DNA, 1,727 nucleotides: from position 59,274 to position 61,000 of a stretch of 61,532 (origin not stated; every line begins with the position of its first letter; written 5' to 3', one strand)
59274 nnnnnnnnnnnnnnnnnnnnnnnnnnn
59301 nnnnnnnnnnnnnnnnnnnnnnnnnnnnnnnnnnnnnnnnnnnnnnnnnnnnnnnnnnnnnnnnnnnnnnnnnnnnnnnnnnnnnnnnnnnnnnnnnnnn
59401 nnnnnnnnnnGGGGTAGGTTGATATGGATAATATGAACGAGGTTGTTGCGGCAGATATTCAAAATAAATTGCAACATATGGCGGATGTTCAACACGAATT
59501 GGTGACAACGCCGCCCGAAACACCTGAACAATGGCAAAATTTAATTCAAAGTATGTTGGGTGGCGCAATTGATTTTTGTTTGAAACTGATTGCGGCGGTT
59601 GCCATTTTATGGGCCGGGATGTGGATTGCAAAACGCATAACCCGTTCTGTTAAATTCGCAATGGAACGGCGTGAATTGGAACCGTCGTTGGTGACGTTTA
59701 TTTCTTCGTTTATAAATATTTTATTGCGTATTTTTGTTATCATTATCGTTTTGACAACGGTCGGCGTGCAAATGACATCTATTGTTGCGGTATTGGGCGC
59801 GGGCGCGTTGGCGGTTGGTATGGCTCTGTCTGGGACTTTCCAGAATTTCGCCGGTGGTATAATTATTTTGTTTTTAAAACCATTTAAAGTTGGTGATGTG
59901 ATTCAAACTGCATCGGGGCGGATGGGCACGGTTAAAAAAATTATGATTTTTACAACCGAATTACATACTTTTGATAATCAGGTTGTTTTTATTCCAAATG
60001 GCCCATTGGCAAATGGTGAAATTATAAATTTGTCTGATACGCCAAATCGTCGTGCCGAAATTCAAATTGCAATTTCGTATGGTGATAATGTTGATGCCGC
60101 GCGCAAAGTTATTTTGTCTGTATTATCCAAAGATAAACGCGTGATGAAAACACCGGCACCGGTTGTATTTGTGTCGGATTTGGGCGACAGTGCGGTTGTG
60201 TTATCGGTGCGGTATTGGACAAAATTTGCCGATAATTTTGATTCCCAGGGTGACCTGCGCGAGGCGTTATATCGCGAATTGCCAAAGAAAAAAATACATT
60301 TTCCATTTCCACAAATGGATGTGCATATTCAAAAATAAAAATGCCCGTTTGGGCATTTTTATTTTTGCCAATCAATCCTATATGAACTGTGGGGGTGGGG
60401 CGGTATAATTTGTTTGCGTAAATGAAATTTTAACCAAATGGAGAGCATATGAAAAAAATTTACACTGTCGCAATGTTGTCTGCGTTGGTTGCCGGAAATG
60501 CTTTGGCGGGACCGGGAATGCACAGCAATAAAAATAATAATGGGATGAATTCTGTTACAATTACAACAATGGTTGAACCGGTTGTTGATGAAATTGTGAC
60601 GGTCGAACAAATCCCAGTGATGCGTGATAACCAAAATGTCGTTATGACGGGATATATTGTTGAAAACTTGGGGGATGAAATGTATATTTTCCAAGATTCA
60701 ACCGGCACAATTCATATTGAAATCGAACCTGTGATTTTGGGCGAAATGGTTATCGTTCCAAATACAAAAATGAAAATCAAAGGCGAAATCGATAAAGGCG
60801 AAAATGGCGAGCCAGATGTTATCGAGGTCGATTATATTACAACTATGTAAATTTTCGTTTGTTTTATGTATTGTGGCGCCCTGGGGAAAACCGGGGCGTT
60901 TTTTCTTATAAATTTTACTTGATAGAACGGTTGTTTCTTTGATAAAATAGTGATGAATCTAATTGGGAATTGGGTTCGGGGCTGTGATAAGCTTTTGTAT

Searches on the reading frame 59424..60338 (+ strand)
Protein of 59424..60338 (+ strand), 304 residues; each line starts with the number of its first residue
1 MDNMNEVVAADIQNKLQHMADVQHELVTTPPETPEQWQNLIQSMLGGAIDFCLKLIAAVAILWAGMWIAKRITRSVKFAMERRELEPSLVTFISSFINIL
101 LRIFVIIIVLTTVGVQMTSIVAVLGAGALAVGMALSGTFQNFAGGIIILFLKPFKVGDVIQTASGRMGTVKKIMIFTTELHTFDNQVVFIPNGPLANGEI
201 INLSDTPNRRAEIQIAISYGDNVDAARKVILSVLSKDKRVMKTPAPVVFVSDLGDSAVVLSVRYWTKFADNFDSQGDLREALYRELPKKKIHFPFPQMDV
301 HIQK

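Call 24: search_protein_families(library=pfam, proteins=[window:59424-60338:+], max_evalue=0.01)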
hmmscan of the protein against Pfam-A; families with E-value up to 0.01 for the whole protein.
window:59424-60338:+ (304 aa): 4 families
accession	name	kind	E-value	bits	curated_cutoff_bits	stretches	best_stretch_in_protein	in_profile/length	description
PF00924.24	MS_channel_2nd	-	3.3e-20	72.4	20.2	1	138-204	2-67/68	Mechanosensitive ion channel, beta-domain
PF21082.3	MS_channel_3rd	-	3.3e-09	37.5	21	1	212-292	2-87/88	Mechanosensitive ion channel MscS, C-terminal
PF05552.17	MS_channel_1st_1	-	3.2e-07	30.6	22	1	41-85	3-47/50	Mechanosensitive ion channel, conserved TM helix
PF21088.3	MS_channel_1st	-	5.5e-05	23.5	23.1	1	97-135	3-41/42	Mechanosensitive ion channel, transmembrane helices 2/3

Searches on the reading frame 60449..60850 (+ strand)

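Call 71: search_protein_families(library=pfam, proteins=[window:60449-60850:+], max_evalue=0.01)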
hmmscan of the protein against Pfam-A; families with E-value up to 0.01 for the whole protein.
window:60449-60850:+ (133 aa): 1 family
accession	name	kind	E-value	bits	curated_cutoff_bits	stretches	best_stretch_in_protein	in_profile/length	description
PF04076.19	BOF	-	1.6e-15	57.5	25.8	1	48-129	21-100/103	Bacterial OB fold (BOF) protein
